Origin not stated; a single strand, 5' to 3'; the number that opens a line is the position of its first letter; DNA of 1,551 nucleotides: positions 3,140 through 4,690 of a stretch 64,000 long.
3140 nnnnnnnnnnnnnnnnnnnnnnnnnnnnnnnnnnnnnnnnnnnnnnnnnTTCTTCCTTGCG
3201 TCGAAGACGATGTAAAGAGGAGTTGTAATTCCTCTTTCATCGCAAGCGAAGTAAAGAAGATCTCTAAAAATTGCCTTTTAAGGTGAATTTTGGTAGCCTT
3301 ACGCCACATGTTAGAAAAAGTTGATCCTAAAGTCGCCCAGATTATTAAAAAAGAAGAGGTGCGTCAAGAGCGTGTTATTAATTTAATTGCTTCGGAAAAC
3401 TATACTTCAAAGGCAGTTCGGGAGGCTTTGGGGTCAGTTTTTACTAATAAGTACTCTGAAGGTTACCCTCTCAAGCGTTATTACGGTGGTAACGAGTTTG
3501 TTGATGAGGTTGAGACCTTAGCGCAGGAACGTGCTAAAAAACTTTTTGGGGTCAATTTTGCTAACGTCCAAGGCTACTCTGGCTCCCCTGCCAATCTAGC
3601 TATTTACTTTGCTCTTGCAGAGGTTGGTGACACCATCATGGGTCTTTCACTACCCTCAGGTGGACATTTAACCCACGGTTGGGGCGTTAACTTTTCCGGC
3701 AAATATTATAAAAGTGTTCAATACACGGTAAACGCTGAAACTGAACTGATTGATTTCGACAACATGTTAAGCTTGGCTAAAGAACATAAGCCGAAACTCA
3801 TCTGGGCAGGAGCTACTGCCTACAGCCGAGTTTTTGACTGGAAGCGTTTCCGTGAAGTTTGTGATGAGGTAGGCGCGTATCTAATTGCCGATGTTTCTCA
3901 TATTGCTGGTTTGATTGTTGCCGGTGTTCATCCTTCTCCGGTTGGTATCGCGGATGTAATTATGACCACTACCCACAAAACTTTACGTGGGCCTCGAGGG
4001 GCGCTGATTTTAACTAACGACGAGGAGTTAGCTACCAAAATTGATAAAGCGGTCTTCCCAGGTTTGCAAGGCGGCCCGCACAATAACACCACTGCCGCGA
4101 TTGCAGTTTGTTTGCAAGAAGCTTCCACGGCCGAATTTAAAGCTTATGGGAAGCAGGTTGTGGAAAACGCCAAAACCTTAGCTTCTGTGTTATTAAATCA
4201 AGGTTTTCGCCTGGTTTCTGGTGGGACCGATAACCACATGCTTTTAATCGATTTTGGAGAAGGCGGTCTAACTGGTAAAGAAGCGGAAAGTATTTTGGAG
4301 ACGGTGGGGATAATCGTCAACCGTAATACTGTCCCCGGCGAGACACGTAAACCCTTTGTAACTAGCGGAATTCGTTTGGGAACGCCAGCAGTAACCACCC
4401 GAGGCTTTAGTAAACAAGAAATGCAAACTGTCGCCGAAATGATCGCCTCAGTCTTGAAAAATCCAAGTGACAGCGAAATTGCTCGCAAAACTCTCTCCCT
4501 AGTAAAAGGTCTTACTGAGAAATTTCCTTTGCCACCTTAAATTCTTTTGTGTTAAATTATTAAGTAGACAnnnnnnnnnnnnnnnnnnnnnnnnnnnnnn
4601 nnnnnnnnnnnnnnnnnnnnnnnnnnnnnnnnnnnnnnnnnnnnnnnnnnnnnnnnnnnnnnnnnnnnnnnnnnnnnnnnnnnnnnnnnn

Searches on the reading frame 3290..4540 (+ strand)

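Call 42: search_protein_families(library=pfam, proteins=[window:3290-4540:+], max_evalue=0.001)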
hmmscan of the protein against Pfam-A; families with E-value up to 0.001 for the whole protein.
window:3290-4540:+ (416 aa): 2 families
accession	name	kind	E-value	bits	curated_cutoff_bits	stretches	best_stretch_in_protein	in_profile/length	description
PF00464.25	SHMT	-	4.5e-166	552.8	27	1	8-385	1-399/399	Serine hydroxymethyltransferase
PF00155.27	Aminotran_1_2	-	0.00045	20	19.7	1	80-369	49-350/361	Aminotransferase class I and II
